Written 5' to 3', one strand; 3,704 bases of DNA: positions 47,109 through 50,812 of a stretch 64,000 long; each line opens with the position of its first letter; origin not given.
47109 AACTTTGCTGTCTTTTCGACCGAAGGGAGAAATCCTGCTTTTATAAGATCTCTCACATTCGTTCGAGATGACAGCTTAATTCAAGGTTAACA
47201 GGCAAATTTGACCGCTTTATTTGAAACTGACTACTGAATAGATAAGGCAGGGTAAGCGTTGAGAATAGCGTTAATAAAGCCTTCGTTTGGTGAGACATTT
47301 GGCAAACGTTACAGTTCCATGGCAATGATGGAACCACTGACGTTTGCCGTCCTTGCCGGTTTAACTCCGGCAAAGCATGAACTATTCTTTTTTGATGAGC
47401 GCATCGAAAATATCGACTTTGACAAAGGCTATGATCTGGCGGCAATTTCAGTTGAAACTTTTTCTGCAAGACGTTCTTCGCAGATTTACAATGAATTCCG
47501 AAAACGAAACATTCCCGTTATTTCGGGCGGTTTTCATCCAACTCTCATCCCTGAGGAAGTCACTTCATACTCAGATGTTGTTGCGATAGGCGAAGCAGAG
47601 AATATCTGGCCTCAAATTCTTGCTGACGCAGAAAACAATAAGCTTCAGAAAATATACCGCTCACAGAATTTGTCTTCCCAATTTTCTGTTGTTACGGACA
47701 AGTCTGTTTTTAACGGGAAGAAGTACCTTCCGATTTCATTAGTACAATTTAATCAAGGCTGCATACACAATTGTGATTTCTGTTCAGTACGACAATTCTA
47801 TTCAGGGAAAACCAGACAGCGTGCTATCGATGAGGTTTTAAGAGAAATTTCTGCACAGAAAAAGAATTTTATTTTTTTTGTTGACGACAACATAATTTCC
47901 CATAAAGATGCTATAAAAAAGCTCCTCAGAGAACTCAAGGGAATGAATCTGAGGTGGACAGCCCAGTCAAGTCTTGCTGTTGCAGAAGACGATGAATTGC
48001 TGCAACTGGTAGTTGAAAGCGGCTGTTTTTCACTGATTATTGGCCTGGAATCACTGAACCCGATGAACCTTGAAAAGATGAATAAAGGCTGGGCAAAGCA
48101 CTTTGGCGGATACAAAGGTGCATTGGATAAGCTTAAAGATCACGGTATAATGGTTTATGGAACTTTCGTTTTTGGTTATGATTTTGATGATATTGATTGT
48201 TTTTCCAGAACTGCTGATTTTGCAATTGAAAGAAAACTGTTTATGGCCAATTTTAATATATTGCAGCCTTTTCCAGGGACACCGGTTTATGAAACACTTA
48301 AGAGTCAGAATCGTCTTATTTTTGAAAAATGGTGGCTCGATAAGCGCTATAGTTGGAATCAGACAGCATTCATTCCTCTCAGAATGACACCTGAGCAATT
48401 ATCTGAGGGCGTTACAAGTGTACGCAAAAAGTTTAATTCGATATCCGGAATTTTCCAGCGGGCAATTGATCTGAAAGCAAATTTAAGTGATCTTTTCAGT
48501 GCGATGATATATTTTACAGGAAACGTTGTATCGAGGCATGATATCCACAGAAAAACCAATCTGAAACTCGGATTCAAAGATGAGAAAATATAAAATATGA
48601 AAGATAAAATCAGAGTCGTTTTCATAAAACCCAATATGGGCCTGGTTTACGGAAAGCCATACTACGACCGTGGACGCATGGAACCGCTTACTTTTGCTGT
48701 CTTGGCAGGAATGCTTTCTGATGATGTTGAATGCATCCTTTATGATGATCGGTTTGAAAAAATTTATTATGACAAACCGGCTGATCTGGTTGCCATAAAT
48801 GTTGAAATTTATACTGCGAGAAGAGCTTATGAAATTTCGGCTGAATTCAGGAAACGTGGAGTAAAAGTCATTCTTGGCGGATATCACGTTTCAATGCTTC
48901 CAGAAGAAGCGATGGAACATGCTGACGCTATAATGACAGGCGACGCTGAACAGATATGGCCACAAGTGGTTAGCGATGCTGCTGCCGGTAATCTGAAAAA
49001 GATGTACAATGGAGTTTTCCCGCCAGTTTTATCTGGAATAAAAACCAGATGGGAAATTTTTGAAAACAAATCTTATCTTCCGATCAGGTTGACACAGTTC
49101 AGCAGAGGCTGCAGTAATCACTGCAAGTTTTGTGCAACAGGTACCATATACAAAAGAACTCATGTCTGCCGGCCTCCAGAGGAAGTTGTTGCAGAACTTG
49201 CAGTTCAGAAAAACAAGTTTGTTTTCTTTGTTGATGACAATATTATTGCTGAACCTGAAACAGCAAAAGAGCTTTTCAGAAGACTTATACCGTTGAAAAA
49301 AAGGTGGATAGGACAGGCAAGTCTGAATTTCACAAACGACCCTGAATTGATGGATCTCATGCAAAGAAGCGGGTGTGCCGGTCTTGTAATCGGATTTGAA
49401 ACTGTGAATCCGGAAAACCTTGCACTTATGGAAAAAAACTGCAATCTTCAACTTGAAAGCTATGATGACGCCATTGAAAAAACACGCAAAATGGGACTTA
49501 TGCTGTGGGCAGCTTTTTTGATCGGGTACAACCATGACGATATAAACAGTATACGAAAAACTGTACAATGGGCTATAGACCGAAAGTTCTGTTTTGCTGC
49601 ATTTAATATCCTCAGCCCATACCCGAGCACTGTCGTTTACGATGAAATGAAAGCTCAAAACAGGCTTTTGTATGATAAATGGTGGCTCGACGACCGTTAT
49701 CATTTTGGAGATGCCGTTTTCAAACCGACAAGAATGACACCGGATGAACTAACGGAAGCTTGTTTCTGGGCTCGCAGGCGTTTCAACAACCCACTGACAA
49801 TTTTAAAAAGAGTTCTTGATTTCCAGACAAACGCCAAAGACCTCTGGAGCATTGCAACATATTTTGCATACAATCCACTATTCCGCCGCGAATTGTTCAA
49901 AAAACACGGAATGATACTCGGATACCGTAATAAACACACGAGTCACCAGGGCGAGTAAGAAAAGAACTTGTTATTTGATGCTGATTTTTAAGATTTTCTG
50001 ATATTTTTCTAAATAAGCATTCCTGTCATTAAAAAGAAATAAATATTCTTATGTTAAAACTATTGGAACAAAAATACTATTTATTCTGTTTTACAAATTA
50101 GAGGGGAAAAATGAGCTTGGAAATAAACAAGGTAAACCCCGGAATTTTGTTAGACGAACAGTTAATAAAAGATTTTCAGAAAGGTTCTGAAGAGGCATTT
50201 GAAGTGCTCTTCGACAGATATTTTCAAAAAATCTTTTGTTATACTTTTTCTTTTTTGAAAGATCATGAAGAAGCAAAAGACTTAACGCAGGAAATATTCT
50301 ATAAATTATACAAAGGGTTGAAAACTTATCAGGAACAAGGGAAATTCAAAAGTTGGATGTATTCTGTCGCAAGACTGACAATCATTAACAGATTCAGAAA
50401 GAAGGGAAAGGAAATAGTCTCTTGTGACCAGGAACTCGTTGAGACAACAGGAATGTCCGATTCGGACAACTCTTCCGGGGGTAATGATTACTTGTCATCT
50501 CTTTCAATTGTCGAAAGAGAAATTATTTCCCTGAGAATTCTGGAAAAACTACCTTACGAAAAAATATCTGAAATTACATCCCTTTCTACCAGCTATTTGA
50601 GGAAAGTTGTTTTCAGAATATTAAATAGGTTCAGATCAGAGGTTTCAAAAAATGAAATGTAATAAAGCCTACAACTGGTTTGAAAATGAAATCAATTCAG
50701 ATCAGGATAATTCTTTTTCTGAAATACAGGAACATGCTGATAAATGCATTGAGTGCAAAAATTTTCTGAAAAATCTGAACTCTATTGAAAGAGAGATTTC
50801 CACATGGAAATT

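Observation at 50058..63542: ECF sigma / anti-sigma pair with an apparent local regulon of secreted proteins sharing a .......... promoter motif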

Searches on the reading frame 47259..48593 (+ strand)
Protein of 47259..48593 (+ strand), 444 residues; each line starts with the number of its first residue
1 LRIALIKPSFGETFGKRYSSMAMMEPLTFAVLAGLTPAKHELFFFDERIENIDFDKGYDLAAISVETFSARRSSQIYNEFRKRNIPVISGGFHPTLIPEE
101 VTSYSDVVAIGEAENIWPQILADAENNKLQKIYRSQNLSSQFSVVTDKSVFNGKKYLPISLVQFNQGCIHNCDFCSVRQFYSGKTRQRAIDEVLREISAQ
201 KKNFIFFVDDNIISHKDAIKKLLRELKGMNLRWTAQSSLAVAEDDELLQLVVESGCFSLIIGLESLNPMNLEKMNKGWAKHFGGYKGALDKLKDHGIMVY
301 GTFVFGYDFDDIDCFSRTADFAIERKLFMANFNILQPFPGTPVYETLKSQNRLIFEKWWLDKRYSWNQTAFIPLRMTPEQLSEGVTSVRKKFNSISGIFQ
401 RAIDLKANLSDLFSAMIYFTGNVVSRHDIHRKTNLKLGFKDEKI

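Call 9: search_protein_families(library=pfam, proteins=[window:47259-48593:+], max_evalue=0.01)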
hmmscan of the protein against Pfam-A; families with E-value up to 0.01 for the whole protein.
window:47259-48593:+ (444 aa): 3 families
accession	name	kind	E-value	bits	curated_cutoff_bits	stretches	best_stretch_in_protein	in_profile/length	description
PF04055.27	Radical_SAM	-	1.5e-15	58.2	29.5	1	163-321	2-165/166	Radical SAM superfamily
PF19864.5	Radical_SAM_N2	-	5e-06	26.5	29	1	75-139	76-140/151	Radical SAM proteins, N-terminal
PF02310.24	B12-binding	-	7.1e-05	23.1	32.1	1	48-119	42-119/121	B12 binding domain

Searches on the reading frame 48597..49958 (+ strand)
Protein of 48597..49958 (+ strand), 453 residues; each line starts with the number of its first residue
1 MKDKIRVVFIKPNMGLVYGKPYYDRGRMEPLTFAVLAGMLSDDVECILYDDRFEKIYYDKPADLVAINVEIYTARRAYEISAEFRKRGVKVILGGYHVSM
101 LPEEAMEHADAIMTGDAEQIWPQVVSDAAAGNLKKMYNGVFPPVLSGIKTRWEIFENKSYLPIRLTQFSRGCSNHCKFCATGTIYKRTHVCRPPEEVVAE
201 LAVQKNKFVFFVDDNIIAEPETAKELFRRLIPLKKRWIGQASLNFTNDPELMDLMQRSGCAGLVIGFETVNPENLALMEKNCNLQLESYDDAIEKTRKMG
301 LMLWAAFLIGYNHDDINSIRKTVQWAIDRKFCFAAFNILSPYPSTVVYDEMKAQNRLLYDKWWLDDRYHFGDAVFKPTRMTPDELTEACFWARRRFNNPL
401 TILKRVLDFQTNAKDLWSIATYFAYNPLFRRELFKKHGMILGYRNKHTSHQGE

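Call 9: search_protein_families(library=pfam, proteins=[window:48597-49958:+], max_evalue=0.01)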
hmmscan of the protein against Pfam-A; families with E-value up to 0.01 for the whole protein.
window:48597-49958:+ (453 aa): 3 families
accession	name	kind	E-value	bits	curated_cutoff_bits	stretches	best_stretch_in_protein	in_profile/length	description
PF04055.27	Radical_SAM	-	1.8e-14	54.7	29.5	1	167-325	2-165/166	Radical SAM superfamily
PF02310.24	B12-binding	-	3.7e-08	33.7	32.1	1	26-122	10-118/121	B12 binding domain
PF19864.5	Radical_SAM_N2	-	0.0072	16.2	29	0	80-127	77-124/151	Radical SAM proteins, N-terminal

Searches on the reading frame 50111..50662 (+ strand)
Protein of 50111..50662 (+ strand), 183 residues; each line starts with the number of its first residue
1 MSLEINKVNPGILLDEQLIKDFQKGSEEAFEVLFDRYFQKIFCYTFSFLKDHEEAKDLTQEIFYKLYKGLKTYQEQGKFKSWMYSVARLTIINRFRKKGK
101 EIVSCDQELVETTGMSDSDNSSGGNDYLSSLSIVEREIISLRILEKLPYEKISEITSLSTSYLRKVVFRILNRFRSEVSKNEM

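Call 8: search_protein_families(library=pfam, proteins=[window:50111-50662:+], max_evalue=0.01)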
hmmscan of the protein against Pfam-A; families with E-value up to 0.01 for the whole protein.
window:50111-50662:+ (183 aa): 3 families
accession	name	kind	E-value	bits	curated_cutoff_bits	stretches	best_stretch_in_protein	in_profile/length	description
PF04542.20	Sigma70_r2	-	9.4e-16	57.8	24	1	33-100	1-70/71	Sigma-70 region 2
PF04545.22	Sigma70_r4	-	7.9e-05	22.5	24.1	1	128-175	2-49/50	Sigma-70, region 4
PF08281.18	Sigma70_r4_2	-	0.00041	20.4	25.7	1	127-161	7-41/54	Sigma-70, region 4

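Call 14: find_related_loci(query=window:50111-50662:+, collection=genome_contigs, flank=10000)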
Query window:50111-50662:+ (183 aa) in genome_contigs; peptide patterns used: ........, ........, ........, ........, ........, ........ (x = any residue, [..] = any of these).
294 stretches matched a pattern; 6 encode a relative of the query (tblastn E <= 1e-3); 6 distinct loci.
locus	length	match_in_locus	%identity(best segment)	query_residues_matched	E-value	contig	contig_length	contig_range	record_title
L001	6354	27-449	30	41-175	8e-17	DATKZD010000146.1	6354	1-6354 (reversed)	MAG TPA_asm: Elusimicrobiales bacterium isolate SMAG_U14236 k141_3182266, whole genome shotgun sequence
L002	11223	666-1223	28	2-179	1e-20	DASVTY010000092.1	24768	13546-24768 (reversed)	MAG TPA_asm: Pyrinomonadaceae bacterium isolate SMAG_U3303 k141_421991, whole genome shotgun sequence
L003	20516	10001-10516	26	15-169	5e-12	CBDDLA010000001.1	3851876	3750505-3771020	MAG: Putridiphycobacter sp. isolate d01a9347-140c-4c4a-a012-b70c40c969ef genome assembly, contig: contig_1, whole genome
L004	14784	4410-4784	28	13-150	4e-12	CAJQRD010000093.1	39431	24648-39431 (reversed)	MAG: uncultured Saprospiraceae bacterium isolate 3_20180529_Bin_METABAT_89_1 genome assembly, contig: c_000001015894, wh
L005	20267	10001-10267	30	13-101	2e-10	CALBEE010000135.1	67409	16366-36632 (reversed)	MAG: uncultured Saprospiraceae bacterium isolate L3_Bin_Bin_106_sub_1 genome assembly, contig: c_000000247520, whole gen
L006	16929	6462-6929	22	30-169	3e-9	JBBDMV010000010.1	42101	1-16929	MAG: Balneolales bacterium isolate LejiaB_44_15 Lejia_B_1101_length_42101_cov_9, whole genome shotgun sequence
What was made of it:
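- Tried and rejected: A genome_contigs scan with the sigma found only ECFs whose alignments spanning most of the protein were 22-30% identical (call 14).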

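Call 15: find_homologous_proteins(query=window:50111-50662:+, max_evalue=0.001)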
Query window:50111-50662:+ (183 aa): 1 proteins with E <= 0.001 among 92 candidates.
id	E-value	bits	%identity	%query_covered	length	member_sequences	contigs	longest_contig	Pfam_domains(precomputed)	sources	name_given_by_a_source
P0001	6.9e-112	389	100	100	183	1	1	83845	PF04542.21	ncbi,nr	ncbi:MAG: sigma-70 family RNA polymerase sigma factor [Candidatus Riflebacteria bacterium]|nr:sigma-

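Call 17: find_encoding_contigs(protein=P0001, flank=10000, max_places=6)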
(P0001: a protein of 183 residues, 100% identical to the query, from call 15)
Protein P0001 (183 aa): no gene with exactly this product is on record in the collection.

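Call 20: search_protein_families(library=ncbifam, proteins=[window:50111-50662:+], max_evalue=0.1)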
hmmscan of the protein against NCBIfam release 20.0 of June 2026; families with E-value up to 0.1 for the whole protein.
window:50111-50662:+ (183 aa): 87 families (the best 25 are shown)
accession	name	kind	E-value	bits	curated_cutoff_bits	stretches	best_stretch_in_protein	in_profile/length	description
NF009166.1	PRK12513.1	equivalog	5.7e-23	81.6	206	1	15-157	9-165/193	RNA polymerase sigma factor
TIGR02950.1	SigM_subfam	subfamily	7.9e-23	81.1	147.95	1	31-176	3-156/159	RNA polymerase sigma factor, SigM family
NF007222.0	PRK09640.1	equivalog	1.1e-21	77.2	194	1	15-180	10-184/188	RNA polymerase sigma factor SigX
NF007223.0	PRK09641.1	equivalog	1.1e-20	74.3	209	1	14-137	4-125/187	RNA polymerase sigma factor SigW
TIGR02937.1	sigma70-ECF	superfamily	4.9e-20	71.8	42.9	1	28-176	1-163/165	sigma-70 family RNA polymerase sigma factor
NF007226.0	PRK09644.1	equivalog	3.1e-19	69.6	199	1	31-180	4-159/166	RNA polymerase sigma factor SigM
TIGR02952.1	Sig70_famx2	equivalog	9.2e-19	68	206.45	1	20-175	3-167/170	ECF subfamily RNA polymerase sigma factor, BldN family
NF009171.0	PRK12518.1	equivalog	1.8e-18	67.1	208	1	14-170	13-176/191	RNA polymerase sigma factor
NF058625.1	sigma_PG0214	equivalog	1.9e-18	66.7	130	1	27-181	3-164/170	GFO_1088 family ECF-type sigma factor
TIGR02939.1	RpoE_Sigma70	equivalog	2.7e-17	63.4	236.15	1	14-158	6-166/190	RNA polymerase sigma factor RpoE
TIGR02948.1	SigW_bacill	equivalog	3.9e-17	62.9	243.1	1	14-147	4-130/187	RNA polymerase sigma factor SigW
NF009172.0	PRK12519.1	subfamily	5.6e-17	61.9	222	1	15-149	16-144/194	RNA polymerase sigma factor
NF053879.1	RNAPolSigSigVBac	equivalog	6.3e-17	61.7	190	1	38-182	14-159/160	RNA polymerase sigma factor SigV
TIGR02985.1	Sig70_bacteroi1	subfamily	7e-16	58.9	126.4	1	28-171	1-155/162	RNA polymerase sigma-70 factor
NF009170.0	PRK12517.1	subfamily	8.9e-16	57.8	197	1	26-182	21-180/188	RNA polymerase sigma factor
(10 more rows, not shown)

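Call 42: search_solved_structures(query=window:50111-50662:+, max_evalue=0.001, show_alignments=2)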
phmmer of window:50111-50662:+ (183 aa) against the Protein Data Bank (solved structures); distinct sequences matched with E-value up to 0.001: 17.
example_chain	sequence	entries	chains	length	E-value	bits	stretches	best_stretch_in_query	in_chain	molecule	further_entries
6in7_B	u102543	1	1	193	3.5e-13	53.3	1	15-106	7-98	RNA polymerase sigma-H factor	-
8z6g_B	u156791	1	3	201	3.7e-13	53.2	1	15-106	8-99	RNA polymerase sigma factor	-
5wuq_A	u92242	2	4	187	1.1e-12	51.7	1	16-117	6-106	ECF RNA polymerase sigma factor SigW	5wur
1or7_A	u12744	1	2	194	2.3e-12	50.6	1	13-153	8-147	RNA polymerase sigma-E factor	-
6jbq_F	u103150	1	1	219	3.7e-12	50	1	13-153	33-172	ECF RNA polymerase sigma-E factor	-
5or5_A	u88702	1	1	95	1.8e-09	41.2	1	13-100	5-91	ECF RNA polymerase sigma-E factor,ECF RNA polymerase sigma factor SigW,ECF RNA polymerase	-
2map_A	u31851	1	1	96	6.3e-09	39.5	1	13-100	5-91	RNA polymerase sigma factor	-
2mao_A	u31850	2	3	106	7.1e-09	39.3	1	13-101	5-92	RNA polymerase sigma factor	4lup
5uxx_A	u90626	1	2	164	3e-08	37.2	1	42-175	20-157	RNA polymerase sigma factor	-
6dxo_A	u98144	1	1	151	7.4e-08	36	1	18-97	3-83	RNA polymerase ECF-subfamily sigma factor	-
5zx2_F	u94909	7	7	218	6.7e-07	32.9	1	45-124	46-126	ECF RNA polymerase sigma factor SigH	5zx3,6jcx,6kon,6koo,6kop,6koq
7qh5_A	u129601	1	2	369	7e-07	32.8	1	16-93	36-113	RNA polymerase sigma factor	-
1h3l_A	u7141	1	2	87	1.9e-06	31.4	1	37-101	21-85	RNA POLYMERASE SIGMA FACTOR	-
6jcy_F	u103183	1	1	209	2.3e-05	27.9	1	45-103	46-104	ECF RNA polymerase sigma factor SigH,ECF RNA polymerase sigma factor SigE,ECF RNA polymera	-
9m9d_F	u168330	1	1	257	0.00014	25.3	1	28-100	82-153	ECF RNA polymerase sigma factor SigE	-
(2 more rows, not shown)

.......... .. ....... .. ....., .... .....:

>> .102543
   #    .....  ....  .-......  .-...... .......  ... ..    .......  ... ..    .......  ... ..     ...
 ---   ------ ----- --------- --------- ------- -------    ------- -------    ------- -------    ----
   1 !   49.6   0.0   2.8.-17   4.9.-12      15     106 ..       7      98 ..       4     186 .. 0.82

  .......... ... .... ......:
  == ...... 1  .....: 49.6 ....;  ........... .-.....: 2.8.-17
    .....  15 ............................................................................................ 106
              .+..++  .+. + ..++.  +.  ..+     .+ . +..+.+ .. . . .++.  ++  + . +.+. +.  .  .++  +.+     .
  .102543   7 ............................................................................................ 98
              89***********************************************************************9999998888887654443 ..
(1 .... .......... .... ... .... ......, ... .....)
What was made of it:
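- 50111..50662 (+): ECF-type sigma factor, 183 aa (HQM10_25075 by interpolation of the neighbouring locus tags), with sigma-70 regions 2 and 4 only. calls 8, 15, 20, 42
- Its closest solved relatives are AlgU, SigW and RpoE (call 42).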
